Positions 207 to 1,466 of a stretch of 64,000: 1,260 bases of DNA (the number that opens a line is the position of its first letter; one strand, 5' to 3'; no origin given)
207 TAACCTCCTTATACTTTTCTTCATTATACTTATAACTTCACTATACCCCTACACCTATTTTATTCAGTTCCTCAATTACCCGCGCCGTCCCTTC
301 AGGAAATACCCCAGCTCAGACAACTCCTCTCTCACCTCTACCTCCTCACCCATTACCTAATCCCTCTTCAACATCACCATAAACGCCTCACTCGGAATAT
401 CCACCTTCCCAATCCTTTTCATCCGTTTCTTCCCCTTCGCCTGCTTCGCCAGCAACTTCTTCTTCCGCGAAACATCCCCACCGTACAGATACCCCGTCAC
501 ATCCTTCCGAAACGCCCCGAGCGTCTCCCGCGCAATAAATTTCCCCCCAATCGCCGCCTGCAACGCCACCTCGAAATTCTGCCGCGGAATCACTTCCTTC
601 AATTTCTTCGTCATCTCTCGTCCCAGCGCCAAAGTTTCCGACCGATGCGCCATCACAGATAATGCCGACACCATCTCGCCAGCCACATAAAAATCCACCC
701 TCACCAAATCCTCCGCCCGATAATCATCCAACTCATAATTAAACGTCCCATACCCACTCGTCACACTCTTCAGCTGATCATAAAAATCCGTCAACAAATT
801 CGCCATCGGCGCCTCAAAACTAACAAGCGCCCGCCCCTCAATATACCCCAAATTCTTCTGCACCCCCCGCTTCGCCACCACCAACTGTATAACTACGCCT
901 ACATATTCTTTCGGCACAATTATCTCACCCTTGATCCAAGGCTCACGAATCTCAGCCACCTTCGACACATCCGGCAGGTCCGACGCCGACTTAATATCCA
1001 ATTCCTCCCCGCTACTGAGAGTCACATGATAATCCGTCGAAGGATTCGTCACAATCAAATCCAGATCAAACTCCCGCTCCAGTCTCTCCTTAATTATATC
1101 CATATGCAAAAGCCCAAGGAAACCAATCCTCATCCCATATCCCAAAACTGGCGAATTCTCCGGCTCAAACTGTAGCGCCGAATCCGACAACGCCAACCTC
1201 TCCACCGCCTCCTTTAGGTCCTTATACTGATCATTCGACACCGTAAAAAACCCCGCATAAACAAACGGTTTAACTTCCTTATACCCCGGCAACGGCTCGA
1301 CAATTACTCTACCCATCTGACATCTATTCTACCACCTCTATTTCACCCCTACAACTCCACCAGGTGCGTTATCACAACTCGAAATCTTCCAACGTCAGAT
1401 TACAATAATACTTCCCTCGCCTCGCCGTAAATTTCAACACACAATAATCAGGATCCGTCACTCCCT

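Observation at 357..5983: lepA (EF4) is split at the domain II/III linker into two ORFs separated by 3.7 kb of other genes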

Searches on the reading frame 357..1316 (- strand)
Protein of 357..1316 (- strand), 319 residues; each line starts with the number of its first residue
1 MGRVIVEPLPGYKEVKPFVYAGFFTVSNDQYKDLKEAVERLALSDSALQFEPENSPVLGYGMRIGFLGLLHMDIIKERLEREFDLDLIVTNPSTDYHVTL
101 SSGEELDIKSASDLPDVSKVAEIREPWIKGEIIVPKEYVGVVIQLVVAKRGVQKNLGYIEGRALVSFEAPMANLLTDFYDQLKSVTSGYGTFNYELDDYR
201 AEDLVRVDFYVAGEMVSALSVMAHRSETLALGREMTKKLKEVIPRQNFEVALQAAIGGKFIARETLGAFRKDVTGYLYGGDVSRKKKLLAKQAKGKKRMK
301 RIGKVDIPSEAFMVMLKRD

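Call 5: search_protein_families(library=pfam, proteins=[window:357-1316:-])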
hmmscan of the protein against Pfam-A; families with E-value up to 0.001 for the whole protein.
window:357-1316:- (319 aa): 2 families
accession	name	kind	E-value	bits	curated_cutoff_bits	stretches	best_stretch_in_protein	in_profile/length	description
PF06421.17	LepA_C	-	2.3e-41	140.7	29.7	1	212-317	2-107/107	GTP-binding protein LepA C-terminus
PF00679.30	EFG_C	-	1.7e-19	70.1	27.9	1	123-201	2-80/89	Elongation factor G C-terminus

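Call 6: find_homologous_proteins(query=window:357-1316:-, max_evalue=1e-10)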
Query window:357-1316:- (319 aa): 7937 proteins with E <= 1e-10 among 8000 candidates; the best 120 are listed.
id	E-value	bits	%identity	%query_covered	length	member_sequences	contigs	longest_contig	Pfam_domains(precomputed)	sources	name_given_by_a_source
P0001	6.2e-204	694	100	100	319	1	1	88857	PF00679.31,PF06421.18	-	-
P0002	1.5e-189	647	93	99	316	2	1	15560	PF00679.31,PF06421.18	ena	-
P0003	5.4e-189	645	92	100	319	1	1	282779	PF00679.31,PF06421.18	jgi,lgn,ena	-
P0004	2.9e-182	623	90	98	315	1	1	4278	PF00679.31,PF06421.18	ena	-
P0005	5.6e-181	618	88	99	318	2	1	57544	PF00679.31,PF06421.18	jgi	jgi:Membrane GTPase LepA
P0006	6.8e-178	608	86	99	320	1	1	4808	PF00679.31,PF06421.18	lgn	-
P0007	1.7e-176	604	84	99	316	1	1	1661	PF00679.31,PF06421.18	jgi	jgi:GTP-binding protein LepA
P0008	2.0e-176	604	83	99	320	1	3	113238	PF00679.31,PF06421.18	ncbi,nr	ncbi:MAG: GTP-binding protein LepA [Candidatus Saccharimonas sp.]|nr:GTP-binding protein LepA [Candi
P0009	1.1e-175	601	85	99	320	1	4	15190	PF00679.31,PF06421.18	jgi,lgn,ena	-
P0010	1.3e-175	601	84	98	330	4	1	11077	PF00679.31,PF06421.18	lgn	-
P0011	1.3e-175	601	84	99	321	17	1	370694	PF00679.31,PF06421.18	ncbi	-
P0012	1.3e-175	601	84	99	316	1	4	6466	PF00679.31,PF06421.18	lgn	-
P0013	1.9e-175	600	85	99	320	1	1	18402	PF00679.31,PF06421.18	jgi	jgi:GTP-binding protein LepA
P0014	3.1e-175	600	83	99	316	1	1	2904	PF00679.31,PF06421.18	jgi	jgi:GTP-binding protein LepA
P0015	4.8e-175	599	85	99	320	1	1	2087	PF00679.31,PF06421.18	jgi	-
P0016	6.3e-175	599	83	100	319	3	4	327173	PF00679.31,PF06421.18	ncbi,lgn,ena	-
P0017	7.3e-175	598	86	98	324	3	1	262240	PF00679.31,PF06421.18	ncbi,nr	ncbi:MAG: GTP-binding protein LepA [Candidatus Nomurabacteria bacterium]|nr:GTP-binding protein LepA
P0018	8.3e-175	598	84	99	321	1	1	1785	PF00679.31,PF06421.18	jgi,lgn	-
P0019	1.0e-174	598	85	99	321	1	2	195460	PF00679.31,PF06421.18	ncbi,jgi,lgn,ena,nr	ncbi:GTP-binding protein LepA [Candidatus Saccharibacteria bacterium]|nr:GTP-binding protein LepA [C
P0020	1.4e-174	597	83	100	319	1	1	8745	PF00679.31,PF06421.18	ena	-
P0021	2.7e-174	597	84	99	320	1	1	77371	PF00679.31,PF06421.18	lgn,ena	-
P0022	3.0e-174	596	84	99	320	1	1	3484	PF00679.31,PF06421.18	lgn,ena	-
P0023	3.0e-174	596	83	99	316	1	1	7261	PF00679.31,PF06421.18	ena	-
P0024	3.1e-174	596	84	99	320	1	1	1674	PF00679.31,PF06421.18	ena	-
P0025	3.2e-174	596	84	99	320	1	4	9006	PF00679.31,PF06421.18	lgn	-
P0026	4.0e-174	596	82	99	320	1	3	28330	PF00679.31,PF06421.18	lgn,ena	-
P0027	4.0e-174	596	84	99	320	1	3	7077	PF00679.31,PF06421.18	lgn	-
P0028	4.1e-174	596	84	99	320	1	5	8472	PF00679.31,PF06421.18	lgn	-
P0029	4.4e-174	596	84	99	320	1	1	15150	PF00679.31,PF06421.18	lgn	-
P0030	4.4e-174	596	84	99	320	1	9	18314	PF00679.31,PF06421.18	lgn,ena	-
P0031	4.7e-174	596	84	99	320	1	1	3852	PF00679.31,PF06421.18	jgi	-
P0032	5.8e-174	595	82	100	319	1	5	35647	PF00679.31,PF06421.18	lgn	-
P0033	7.0e-174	595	83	99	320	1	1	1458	PF00679.31,PF06421.18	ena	-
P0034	8.4e-174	595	84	99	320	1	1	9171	PF00679.31,PF06421.18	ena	-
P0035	1.0e-173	595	83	99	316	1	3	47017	PF00679.31,PF06421.18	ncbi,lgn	-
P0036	1.0e-173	595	84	100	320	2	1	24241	PF00679.31,PF06421.18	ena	-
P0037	1.1e-173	595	84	99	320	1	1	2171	PF00679.31,PF06421.18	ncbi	-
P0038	1.1e-173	594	83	99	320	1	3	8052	PF00679.31,PF06421.18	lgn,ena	-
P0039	1.4e-173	594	81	100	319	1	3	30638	PF00679.31,PF06421.18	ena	-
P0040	1.5e-173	594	82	99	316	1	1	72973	PF00679.31,PF06421.18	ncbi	-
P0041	1.5e-173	594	83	99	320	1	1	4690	PF00679.31,PF06421.18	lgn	-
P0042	1.7e-173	594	84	99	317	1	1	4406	PF00679.31,PF06421.18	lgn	-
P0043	1.7e-173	594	83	99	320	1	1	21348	PF00679.31,PF06421.18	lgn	-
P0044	1.9e-173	594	82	99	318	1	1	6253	PF00679.31,PF06421.18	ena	-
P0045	2.0e-173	594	82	99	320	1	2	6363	PF00679.31,PF06421.18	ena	-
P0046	2.1e-173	594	81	100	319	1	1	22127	PF00679.31,PF06421.18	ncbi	-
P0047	2.9e-173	593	83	99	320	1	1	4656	PF00679.31,PF06421.18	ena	-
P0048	3.0e-173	593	81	100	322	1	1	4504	PF00679.31,PF06421.18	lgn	-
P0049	3.9e-173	593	83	99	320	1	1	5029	PF00679.31,PF06421.18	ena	-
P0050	4.1e-173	593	81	99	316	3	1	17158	PF00679.31,PF06421.18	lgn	-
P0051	4.6e-173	592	82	100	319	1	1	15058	PF00679.31,PF06421.18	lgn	-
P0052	7.1e-173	592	82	100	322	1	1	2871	PF00679.31,PF06421.18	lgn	-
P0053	7.4e-173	592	83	99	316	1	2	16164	PF00679.31,PF06421.18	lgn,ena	-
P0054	7.6e-173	592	82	99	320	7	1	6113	PF00679.31,PF06421.18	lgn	-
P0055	8.3e-173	592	82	100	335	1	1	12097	PF00679.31,PF06421.18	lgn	-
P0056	8.4e-173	592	83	99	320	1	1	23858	PF00679.31,PF06421.18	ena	-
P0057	8.9e-173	592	83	100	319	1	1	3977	PF00679.31,PF06421.18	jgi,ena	-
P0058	9.3e-173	591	82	100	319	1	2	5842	PF00679.31,PF06421.18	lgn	-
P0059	1.1e-172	591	83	99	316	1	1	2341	PF00679.31,PF06421.18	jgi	-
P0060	1.3e-172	591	82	99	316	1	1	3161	PF00679.31,PF06421.18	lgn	-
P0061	1.7e-172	591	82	100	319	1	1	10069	PF00679.31,PF06421.18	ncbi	-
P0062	1.9e-172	590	82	100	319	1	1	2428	PF00679.31,PF06421.18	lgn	-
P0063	2.5e-172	590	82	99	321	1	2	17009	PF00679.31,PF06421.18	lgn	-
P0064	3.1e-172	590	81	100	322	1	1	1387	PF00679.31,PF06421.18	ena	-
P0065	3.5e-172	590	82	99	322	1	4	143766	PF00679.31,PF06421.18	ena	-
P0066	3.6e-172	590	82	100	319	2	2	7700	PF00679.31,PF06421.18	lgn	-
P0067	4.3e-172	589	83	99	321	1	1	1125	PF00679.31,PF06421.18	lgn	-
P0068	4.4e-172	589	81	99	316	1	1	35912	PF00679.31,PF06421.18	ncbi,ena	-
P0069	4.7e-172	589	83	100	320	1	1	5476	PF00679.31,PF06421.18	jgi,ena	-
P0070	5.1e-172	589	82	99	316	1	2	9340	PF00679.31,PF06421.18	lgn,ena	-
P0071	5.2e-172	589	82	98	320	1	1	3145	PF00679.31,PF06421.18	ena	-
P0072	5.9e-172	589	82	99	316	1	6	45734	PF00679.31,PF06421.18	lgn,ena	-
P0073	6.7e-172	589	81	100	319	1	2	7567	PF00679.31,PF06421.18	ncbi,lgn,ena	-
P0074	7.6e-172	588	81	99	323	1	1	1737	PF00679.31,PF06421.18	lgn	-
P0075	7.7e-172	588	81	98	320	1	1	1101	PF00679.31,PF06421.18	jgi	jgi:GTP-binding protein LepA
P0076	9.0e-172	588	81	99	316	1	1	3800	PF00679.31,PF06421.18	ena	-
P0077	9.1e-172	588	81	100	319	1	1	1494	PF00679.31,PF06421.18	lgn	-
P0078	1.0e-171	588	85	98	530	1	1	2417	PF00679.31,PF06421.18,PF00009.34,PF03144.32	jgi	jgi:GTP-binding protein LepA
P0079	1.2e-171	588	82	98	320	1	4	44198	PF00679.31,PF06421.18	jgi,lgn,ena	-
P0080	1.2e-171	588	81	99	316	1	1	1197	PF00679.31,PF06421.18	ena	-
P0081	1.3e-171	588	80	99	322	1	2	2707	PF00679.31,PF06421.18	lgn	-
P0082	1.4e-171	588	82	100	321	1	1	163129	PF00679.31,PF06421.18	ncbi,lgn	-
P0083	1.7e-171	587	81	99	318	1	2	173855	PF00679.31,PF06421.18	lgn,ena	-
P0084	1.7e-171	587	84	98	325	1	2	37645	PF00679.31,PF06421.18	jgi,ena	jgi:GTP-binding protein LepA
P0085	1.8e-171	587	83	98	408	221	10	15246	PF00679.31,PF06421.18,PF03144.32,PF22042.3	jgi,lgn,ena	jgi:GTP-binding protein LepA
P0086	1.9e-171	587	80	99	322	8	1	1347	PF00679.31,PF06421.18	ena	-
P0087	2.0e-171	587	82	100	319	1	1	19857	PF00679.31,PF06421.18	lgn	-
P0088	2.1e-171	587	82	99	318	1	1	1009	PF00679.31,PF06421.18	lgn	-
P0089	2.6e-171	587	80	100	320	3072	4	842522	PF00679.31,PF06421.18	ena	-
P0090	3.2e-171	586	81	99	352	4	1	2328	PF00679.31,PF06421.18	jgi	-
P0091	3.4e-171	586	82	99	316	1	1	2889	PF00679.31,PF06421.18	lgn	-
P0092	3.8e-171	586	84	99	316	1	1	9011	PF00679.31,PF06421.18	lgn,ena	-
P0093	4.2e-171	586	81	99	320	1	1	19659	PF00679.31,PF06421.18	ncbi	-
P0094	4.3e-171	586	81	99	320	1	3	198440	PF00679.31,PF06421.18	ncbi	-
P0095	4.7e-171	586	81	99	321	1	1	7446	PF00679.31,PF06421.18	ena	-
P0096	5.1e-171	586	81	98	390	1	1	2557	PF00679.31,PF06421.18,PF03144.32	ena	-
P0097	6.0e-171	586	84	99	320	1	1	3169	PF00679.31,PF06421.18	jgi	jgi:GTP-binding protein LepA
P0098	6.0e-171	586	79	99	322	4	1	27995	PF00679.31,PF06421.18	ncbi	ncbi:MAG: hypothetical protein WAQ22_00825 [Candidatus Saccharimonas sp.]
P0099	7.5e-171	585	80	100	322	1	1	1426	PF00679.31,PF06421.18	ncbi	-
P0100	8.3e-171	585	82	99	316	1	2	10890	PF00679.31,PF06421.18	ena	-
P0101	8.5e-171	585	80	99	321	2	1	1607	PF00679.31,PF06421.18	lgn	-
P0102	8.7e-171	585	82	100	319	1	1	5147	PF00679.31,PF06421.18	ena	-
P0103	9.3e-171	585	83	98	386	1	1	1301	PF00679.31,PF06421.18,PF03144.32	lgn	-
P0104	1.1e-170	585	81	100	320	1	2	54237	PF00679.31,PF06421.18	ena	-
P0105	1.2e-170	585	83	99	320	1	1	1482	PF00679.31,PF06421.18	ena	-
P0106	1.3e-170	584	82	99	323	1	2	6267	PF00679.31,PF06421.18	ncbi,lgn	-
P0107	1.3e-170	584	84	98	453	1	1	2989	PF00679.31,PF06421.18,PF03144.32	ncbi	-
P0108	1.5e-170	584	82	99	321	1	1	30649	PF00679.31,PF06421.18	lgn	-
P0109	1.6e-170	584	81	100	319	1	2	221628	PF00679.31,PF06421.18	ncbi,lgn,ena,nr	ncbi:GTP-binding protein LepA [Candidatus Saccharibacteria bacterium]|nr:GTP-binding protein LepA [C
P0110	1.6e-170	584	82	99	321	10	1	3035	PF00679.31,PF06421.18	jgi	-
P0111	1.7e-170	584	81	100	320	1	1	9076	PF00679.31,PF06421.18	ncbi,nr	ncbi:MAG: GTP-binding protein LepA [Candidatus Saccharimonas sp.]|nr:MAG: GTP-binding protein LepA [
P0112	1.9e-170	584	81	100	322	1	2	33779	PF00679.31,PF06421.18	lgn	-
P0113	2.1e-170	584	82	98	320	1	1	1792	PF00679.31,PF06421.18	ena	-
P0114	2.3e-170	584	83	98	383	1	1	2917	PF00679.31,PF06421.18,PF03144.32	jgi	jgi:GTP-binding protein LepA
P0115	2.4e-170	584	81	99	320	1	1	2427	PF00679.31,PF06421.18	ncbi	-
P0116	2.5e-170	584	83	98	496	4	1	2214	PF00679.31,PF06421.18,PF00009.34,PF03144.32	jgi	jgi:GTP-binding protein LepA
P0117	2.6e-170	583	81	99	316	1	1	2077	PF00679.31,PF06421.18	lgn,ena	-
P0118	2.9e-170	583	79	100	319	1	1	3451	PF00679.31,PF06421.18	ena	-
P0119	3.6e-170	583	82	100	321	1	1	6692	PF00679.31,PF06421.18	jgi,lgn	jgi:GTP-binding protein LepA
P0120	3.6e-170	583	81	100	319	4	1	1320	PF00679.31,PF06421.18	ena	-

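Call 10: find_related_loci(query=window:357-1316:-, collection=genome_contigs, flank=10000)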
Query window:357-1316:- (319 aa) in genome_contigs; peptide patterns used: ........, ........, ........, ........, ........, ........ (x = any residue, [..] = any of these).
599 stretches matched a pattern (row limit reached: there are more); 552 encode a relative of the query (tblastn E <= 1e-3); the best 80 are kept; 80 distinct loci.
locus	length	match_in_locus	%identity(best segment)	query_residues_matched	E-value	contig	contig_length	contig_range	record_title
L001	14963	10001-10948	83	4-319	0e+0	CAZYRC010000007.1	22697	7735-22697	MAG TPA_asm: uncultured Candidatus Saccharibacteria bacterium isolate SRP170004_co1_166 genome assembly, contig: NODE_34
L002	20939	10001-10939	83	7-319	2e-180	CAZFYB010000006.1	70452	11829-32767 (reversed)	MAG TPA_asm: uncultured Candidatus Saccharibacteria bacterium isolate SRP062349_co2_19 genome assembly, contig: NODE_244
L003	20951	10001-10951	83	3-319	2e-180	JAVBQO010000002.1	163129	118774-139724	MAG: Candidatus Saccharimonadaceae bacterium isolate EPI_MAG_00169 c_000009270878, whole genome shotgun sequence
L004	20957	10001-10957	81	1-319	9e-180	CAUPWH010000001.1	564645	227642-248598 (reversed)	MAG TPA_asm: uncultured Candidatus Saccharibacteria bacterium isolate ERR9968949_bin.21_MetaWRAP_v1.3_MAG genome assembl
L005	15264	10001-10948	81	4-319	2e-179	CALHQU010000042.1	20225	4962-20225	MAG TPA_asm: uncultured Candidatus Saccharibacteria bacterium isolate ERR589673_bin.67_CONCOCT_v1.1_MAG genome assembly,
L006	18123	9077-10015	82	7-319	2e-179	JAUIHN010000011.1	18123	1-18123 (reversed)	MAG: bacterium isolate Co_bin.21 NODE_17273_length_18123_cov_0.908813, whole genome shotgun sequence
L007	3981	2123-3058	83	8-319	0e+0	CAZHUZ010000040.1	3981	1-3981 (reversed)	MAG TPA_asm: uncultured Candidatus Saccharibacteria bacterium isolate SRP285395_co1_275 genome assembly, contig: NODE_44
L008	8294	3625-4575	81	3-319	4e-179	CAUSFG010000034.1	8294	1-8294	MAG TPA_asm: uncultured Candidatus Saccharibacteria bacterium isolate SRR5395396_bin.20_MetaWRAP_v1.3_MAG genome assembl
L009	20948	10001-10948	81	4-319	4e-179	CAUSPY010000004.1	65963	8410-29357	MAG TPA_asm: uncultured Candidatus Saccharibacteria bacterium isolate SRR5395419_bin.16_MetaWRAP_v1.3_MAG genome assembl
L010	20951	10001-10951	81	3-319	3e-179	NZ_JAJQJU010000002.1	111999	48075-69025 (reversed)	Candidatus Nanosynbacter sp. TM7-087 c_000000000010, whole genome shotgun sequence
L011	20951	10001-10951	81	3-319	5e-179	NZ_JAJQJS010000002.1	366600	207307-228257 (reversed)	Candidatus Nanosynbacter sp. TM7-076 c_000000000003, whole genome shotgun sequence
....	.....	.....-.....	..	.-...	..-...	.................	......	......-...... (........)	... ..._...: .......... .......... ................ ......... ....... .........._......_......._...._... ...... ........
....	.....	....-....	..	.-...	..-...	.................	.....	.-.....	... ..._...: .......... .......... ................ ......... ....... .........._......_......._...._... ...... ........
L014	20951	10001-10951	81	3-319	3e-179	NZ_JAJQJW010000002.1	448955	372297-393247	Candidatus Nanosynbacter sp. TM7-075 c_000000000001, whole genome shotgun sequence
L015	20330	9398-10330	83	9-319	8e-179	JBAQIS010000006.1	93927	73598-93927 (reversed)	MAG: Candidatus Saccharimonas aalborgensis isolate MFD10512_ilm_asm_bin63 k127_256612, whole genome shotgun sequence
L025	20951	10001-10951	81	3-319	4e-178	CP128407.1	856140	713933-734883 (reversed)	Candidatus Saccharibacteria bacterium oral taxon 488 strain 106.1.1 chromosome, complete genome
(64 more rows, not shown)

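Call 28: find_encoding_contigs(protein=P0003, flank=10000, max_places=3)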
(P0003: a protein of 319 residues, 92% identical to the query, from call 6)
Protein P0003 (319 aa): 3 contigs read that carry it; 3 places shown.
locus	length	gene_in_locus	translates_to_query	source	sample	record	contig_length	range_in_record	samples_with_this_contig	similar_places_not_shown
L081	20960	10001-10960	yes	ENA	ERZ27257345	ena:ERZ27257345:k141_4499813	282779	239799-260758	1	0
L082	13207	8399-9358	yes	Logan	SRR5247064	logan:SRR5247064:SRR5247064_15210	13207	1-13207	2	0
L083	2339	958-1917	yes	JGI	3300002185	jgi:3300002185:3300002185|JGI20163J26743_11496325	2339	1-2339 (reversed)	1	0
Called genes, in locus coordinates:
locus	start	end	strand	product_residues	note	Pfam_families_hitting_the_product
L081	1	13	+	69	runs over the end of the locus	-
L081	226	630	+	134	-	-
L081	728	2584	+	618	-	PF06480:FtsH_ext (faint), PF00004:AAA, PF17862:AAA_lid_3, PF01434:Peptidase_M41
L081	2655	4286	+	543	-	PF03023:MurJ, PF01554:MatE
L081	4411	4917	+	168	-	-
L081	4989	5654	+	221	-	PF12917:YfbR-like, PF13023:HD_3, PF01966:HD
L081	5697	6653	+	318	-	PF00009:GTP_EFTU, PF03144:GTP_EFTU_D2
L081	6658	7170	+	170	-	PF10881:DUF2726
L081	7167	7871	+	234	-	PF12917:YfbR-like (weak), PF13023:HD_3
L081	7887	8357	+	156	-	-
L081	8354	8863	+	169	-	-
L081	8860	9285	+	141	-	PF01243:PNPOx_N, PF16242:Pyrid_ox_like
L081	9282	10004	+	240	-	PF10544:T5orf172, PF13455:MUG113, PF14267:DUF4357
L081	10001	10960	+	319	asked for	PF00679:EFG_C, PF06421:LepA_C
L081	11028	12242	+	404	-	PF13421:Band_7_1 (weak), PF09851:SHOCT (weak)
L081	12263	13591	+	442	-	-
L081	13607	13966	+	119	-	-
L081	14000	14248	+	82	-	-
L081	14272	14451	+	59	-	-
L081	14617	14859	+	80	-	-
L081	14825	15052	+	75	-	-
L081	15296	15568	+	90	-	-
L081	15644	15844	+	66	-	-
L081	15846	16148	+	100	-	-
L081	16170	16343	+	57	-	-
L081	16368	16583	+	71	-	-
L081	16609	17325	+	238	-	PF03444:WHD_HrcA (weak), PF01628:HrcA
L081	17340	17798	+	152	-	PF01025:GrpE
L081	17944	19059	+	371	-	PF08529:NusA_N, PF00575:S1, PF07650:KH_2 (faint), PF13184:KH_NusA_1st, PF26594:KH_NusA_2nd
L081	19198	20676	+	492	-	PF13231:PMT_2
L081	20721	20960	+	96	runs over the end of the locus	-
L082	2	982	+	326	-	?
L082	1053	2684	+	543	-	PF03023:MurJ, PF01554:MatE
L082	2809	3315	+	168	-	-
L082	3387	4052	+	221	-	PF12917:YfbR-like, PF13023:HD_3, PF01966:HD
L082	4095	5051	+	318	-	PF00009:GTP_EFTU, PF03144:GTP_EFTU_D2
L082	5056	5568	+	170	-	PF10881:DUF2726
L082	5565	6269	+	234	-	PF12917:YfbR-like (weak), PF13023:HD_3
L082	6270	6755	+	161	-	-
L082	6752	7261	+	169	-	-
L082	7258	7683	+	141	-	PF01243:PNPOx_N, PF16242:Pyrid_ox_like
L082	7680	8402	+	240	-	PF10544:T5orf172, PF13455:MUG113, PF14267:DUF4357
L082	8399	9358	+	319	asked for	PF00679:EFG_C, PF06421:LepA_C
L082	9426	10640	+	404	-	PF13421:Band_7_1 (weak), PF09851:SHOCT (weak)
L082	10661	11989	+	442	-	-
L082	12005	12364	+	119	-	-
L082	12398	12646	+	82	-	-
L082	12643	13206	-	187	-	?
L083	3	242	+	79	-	?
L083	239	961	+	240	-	PF10544:T5orf172, PF13455:MUG113, PF14267:DUF4357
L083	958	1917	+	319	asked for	PF00679:EFG_C, PF06421:LepA_C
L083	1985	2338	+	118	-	?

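Call 29: find_encoding_contigs(protein=P0005, flank=10000, max_places=3)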
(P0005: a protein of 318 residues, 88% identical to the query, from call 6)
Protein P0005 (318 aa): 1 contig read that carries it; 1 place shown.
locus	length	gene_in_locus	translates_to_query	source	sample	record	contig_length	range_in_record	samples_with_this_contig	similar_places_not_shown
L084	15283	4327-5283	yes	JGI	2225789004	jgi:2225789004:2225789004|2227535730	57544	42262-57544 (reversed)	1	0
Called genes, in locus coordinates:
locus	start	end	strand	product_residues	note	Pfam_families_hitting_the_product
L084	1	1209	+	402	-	PF00004:AAA, PF17862:AAA_lid_3, PF01434:Peptidase_M41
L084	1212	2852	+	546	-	PF03023:MurJ, PF01554:MatE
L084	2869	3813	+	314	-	PF00009:GTP_EFTU, PF01926:MMR_HSR1 (weak), PF00071:Ras (weak), PF03144:GTP_EFTU_D2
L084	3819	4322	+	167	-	PF04229:GrpB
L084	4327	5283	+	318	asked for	PF00679:EFG_C, PF06421:LepA_C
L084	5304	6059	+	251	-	PF00625:Guanylate_kin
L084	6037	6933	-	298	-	-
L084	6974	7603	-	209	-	PF00406:ADK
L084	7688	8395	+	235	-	PF03444:WHD_HrcA (weak), PF01628:HrcA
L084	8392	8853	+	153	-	PF01025:GrpE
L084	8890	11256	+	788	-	PF09364:XFP_N, PF03894:XFP, PF09363:XFP_C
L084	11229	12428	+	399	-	PF00871:Acetate_kinase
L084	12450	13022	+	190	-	PF05711:TylF, PF13578:Methyltransf_24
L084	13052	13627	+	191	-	PF09997:DUF2238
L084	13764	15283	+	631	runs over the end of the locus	PF00012:HSP70, PF06723:MreB_Mbl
